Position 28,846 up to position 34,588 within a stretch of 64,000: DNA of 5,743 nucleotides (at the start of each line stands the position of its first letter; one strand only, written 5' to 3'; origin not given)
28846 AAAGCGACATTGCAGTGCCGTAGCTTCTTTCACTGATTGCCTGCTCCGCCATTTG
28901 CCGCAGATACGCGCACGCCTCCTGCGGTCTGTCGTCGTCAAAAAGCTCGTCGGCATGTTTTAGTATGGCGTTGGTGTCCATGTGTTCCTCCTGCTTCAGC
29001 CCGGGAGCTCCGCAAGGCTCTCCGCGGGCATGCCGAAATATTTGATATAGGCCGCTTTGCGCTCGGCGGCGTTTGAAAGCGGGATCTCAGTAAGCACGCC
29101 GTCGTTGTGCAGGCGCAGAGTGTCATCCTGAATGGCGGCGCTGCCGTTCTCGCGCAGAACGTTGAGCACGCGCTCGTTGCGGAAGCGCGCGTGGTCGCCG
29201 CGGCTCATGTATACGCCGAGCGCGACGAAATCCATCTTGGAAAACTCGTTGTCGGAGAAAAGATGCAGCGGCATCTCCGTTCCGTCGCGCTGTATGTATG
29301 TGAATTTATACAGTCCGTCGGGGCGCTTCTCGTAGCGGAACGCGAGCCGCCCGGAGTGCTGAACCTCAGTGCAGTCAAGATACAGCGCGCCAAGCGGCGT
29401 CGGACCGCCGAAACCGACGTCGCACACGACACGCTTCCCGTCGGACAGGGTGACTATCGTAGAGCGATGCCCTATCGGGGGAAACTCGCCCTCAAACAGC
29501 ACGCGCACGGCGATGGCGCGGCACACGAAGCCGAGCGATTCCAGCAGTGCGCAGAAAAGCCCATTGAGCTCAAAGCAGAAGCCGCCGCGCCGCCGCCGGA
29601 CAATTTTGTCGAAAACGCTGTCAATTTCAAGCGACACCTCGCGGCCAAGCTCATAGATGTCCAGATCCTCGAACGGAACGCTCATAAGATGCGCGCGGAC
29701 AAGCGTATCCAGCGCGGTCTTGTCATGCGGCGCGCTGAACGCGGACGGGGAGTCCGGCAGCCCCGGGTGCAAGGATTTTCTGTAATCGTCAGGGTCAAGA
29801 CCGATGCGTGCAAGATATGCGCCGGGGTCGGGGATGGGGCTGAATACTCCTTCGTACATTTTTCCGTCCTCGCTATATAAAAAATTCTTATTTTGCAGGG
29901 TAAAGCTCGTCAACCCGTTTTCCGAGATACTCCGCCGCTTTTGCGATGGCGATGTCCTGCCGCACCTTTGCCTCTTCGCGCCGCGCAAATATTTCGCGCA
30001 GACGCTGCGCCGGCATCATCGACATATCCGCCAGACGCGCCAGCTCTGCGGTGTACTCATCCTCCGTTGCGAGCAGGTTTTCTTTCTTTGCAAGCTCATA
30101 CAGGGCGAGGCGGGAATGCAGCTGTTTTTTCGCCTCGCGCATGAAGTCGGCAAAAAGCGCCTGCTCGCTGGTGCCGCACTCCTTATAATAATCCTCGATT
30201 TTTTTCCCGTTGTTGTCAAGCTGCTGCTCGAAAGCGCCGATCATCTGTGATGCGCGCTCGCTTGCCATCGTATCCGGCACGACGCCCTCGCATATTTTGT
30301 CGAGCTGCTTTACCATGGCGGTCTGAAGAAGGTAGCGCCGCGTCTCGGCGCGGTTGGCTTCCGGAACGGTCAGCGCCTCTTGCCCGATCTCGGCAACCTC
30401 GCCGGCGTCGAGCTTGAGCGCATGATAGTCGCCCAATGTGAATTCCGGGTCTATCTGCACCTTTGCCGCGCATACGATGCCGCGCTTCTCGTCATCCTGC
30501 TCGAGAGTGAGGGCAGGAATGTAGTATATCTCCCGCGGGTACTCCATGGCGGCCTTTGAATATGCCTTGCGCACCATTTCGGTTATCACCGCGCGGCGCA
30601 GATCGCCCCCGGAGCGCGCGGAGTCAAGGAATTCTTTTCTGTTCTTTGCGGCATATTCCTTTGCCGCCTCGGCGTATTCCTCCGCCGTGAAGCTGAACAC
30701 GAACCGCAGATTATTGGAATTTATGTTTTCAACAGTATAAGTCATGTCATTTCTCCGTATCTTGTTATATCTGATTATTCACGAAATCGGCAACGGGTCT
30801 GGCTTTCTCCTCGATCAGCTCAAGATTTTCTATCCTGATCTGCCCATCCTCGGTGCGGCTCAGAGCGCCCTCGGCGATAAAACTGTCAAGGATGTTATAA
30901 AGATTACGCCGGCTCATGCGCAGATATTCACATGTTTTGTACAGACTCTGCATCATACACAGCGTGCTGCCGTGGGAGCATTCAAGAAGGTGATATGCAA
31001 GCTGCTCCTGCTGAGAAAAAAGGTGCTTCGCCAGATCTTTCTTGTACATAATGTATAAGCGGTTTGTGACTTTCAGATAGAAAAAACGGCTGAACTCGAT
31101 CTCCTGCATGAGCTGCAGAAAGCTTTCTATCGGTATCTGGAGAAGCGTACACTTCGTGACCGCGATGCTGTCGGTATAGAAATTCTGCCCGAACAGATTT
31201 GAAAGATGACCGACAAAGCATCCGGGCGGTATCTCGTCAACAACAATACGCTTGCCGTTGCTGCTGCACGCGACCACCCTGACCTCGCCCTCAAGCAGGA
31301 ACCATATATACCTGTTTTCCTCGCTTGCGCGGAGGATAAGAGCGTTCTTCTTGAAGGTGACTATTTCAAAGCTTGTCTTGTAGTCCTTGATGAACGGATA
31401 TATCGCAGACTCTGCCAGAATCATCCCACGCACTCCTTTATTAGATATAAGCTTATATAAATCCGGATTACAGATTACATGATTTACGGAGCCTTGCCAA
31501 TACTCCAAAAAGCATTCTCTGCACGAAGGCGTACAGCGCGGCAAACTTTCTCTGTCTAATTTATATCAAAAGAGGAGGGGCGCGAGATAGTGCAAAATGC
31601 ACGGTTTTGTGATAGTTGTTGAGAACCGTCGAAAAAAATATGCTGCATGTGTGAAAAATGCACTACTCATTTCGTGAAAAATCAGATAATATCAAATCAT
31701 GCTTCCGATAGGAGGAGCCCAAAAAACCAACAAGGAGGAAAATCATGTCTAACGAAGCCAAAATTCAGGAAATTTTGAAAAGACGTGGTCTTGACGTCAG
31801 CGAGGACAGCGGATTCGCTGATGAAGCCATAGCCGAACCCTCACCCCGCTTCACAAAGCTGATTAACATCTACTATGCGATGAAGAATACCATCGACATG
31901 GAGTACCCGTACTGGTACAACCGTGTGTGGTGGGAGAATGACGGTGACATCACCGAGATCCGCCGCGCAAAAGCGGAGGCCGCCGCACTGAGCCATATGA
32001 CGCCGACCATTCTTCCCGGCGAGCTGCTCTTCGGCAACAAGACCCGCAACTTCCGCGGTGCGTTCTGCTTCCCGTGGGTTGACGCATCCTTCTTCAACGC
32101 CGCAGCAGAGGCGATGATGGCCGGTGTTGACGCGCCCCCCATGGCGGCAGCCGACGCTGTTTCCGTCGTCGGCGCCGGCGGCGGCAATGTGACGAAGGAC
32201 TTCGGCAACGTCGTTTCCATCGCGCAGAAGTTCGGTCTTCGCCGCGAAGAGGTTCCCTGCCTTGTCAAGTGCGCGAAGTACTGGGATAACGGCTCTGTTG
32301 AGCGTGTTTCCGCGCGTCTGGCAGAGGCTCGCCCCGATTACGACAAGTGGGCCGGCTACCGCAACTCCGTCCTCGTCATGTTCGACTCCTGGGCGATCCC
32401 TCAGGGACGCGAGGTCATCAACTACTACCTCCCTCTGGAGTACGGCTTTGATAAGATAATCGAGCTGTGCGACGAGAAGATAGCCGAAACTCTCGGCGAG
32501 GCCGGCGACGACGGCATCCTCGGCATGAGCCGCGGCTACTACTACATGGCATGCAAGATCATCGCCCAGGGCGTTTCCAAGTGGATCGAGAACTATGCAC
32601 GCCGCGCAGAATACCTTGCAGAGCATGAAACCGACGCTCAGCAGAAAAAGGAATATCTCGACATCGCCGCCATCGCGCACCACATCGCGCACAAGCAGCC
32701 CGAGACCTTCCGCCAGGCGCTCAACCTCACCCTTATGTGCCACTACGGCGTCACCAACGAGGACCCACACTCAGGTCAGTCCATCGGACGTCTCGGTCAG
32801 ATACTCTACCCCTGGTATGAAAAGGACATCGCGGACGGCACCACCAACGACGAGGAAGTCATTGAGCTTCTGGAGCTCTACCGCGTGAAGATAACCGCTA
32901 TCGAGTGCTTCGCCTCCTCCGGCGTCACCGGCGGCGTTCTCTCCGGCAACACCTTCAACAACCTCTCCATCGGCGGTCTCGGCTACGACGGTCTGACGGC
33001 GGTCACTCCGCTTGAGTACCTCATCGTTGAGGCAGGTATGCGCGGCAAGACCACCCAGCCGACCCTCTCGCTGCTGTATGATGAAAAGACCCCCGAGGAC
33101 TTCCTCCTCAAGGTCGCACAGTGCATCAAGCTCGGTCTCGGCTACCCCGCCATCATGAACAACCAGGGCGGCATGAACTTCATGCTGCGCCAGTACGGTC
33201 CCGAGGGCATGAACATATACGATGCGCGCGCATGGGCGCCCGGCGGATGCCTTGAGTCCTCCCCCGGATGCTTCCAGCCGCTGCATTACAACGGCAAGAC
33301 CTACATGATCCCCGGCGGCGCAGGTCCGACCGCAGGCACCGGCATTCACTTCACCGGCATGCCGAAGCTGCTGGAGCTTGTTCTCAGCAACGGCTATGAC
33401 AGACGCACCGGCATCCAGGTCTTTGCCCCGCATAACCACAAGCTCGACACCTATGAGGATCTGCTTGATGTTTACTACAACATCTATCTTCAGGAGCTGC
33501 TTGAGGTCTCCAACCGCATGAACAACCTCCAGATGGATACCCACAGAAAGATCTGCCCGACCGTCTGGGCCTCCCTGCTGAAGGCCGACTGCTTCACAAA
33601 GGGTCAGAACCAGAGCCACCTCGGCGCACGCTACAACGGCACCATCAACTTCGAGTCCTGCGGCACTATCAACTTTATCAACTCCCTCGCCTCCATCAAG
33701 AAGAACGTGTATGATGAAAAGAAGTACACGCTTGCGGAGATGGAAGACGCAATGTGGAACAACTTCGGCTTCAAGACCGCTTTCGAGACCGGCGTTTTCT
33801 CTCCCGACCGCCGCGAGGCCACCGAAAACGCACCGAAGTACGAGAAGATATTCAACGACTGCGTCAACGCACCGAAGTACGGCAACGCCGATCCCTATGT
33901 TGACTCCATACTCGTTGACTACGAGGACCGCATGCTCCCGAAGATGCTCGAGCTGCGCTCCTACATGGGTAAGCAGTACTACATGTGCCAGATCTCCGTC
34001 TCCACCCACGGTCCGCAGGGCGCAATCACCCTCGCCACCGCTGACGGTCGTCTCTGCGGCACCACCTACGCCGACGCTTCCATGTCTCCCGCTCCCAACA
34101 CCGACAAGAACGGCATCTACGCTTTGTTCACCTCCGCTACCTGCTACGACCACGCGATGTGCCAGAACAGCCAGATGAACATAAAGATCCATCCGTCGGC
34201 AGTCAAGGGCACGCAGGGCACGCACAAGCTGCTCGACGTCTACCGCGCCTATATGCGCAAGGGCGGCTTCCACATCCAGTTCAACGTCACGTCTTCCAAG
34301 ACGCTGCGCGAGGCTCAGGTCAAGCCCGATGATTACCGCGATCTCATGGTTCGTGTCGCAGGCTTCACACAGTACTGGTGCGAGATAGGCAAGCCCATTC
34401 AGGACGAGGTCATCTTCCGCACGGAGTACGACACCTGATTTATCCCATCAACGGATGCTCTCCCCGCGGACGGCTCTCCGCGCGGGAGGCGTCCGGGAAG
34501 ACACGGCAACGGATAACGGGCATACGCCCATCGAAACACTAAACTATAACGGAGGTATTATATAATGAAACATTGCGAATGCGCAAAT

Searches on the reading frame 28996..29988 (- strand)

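Call 95: search_protein_families(library=pfam, proteins=[window:28996-29988:-], max_evalue=0.00001)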
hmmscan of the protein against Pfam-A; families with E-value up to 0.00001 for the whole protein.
window:28996-29988:- (330 aa): 1 family
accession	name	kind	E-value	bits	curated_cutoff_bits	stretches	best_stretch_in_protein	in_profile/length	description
PF00797.23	Acetyltransf_2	-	2.9e-40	139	22.8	1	92-321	4-234/240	N-acetyltransferase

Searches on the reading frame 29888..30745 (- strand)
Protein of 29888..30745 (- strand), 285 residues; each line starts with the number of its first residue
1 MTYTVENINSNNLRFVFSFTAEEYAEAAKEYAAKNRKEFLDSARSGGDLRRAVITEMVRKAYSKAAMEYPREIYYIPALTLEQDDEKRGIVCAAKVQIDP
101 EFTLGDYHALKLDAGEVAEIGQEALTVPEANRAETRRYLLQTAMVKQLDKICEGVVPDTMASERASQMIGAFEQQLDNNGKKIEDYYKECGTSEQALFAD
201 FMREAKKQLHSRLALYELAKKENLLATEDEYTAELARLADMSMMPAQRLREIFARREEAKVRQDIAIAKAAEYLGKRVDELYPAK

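Call 95: search_protein_families(library=pfam, proteins=[window:29888-30745:-], max_evalue=0.00001)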
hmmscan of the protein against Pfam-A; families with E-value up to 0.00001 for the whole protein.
window:29888-30745:- (285 aa): 2 families
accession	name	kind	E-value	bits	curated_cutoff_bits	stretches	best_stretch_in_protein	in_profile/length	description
PF05698.19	Trigger_C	-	1.1e-20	74.7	22.7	1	133-274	18-160/162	Bacterial trigger factor protein (TF) C-terminus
PF05697.18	Trigger_N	-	5.3e-09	36.9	22.2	0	46-123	59-135/144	Bacterial trigger factor protein (TF)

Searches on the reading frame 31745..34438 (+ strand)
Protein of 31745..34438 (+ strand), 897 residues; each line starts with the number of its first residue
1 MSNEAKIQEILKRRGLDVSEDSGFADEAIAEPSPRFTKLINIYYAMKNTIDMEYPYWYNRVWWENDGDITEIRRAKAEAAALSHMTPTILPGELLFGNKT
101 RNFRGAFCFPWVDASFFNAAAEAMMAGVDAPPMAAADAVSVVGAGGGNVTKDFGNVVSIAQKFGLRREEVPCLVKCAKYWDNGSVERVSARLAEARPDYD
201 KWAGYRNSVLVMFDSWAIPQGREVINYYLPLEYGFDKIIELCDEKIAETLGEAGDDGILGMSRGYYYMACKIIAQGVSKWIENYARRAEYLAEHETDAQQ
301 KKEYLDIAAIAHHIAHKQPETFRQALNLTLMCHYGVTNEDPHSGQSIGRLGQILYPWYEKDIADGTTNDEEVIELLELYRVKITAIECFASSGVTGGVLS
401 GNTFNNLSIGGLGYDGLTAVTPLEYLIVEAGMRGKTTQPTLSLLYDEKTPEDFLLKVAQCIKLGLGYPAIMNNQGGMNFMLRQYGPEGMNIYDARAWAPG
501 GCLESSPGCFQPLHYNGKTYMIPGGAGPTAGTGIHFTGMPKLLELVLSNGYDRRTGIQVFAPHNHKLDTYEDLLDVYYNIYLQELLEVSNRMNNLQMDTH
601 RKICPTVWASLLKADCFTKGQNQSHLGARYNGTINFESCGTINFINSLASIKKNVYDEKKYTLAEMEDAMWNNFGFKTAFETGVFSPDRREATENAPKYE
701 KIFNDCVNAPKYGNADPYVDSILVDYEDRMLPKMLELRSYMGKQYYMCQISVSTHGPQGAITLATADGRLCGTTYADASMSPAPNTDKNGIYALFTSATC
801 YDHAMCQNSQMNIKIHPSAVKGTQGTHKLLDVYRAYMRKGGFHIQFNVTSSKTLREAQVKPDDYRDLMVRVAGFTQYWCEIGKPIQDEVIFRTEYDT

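Call 95: search_protein_families(library=pfam, proteins=[window:31745-34438:+], max_evalue=0.00001)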
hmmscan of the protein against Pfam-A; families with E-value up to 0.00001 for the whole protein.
window:31745-34438:+ (897 aa): 2 families
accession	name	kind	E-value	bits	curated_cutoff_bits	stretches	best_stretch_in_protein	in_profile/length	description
PF02901.20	PFL-like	-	4.4e-131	439.1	24.3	1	37-759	6-647/647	Pyruvate formate lyase-like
PF01228.26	Gly_radical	-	7e-24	84.8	22.2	1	779-878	4-105/106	Glycine radical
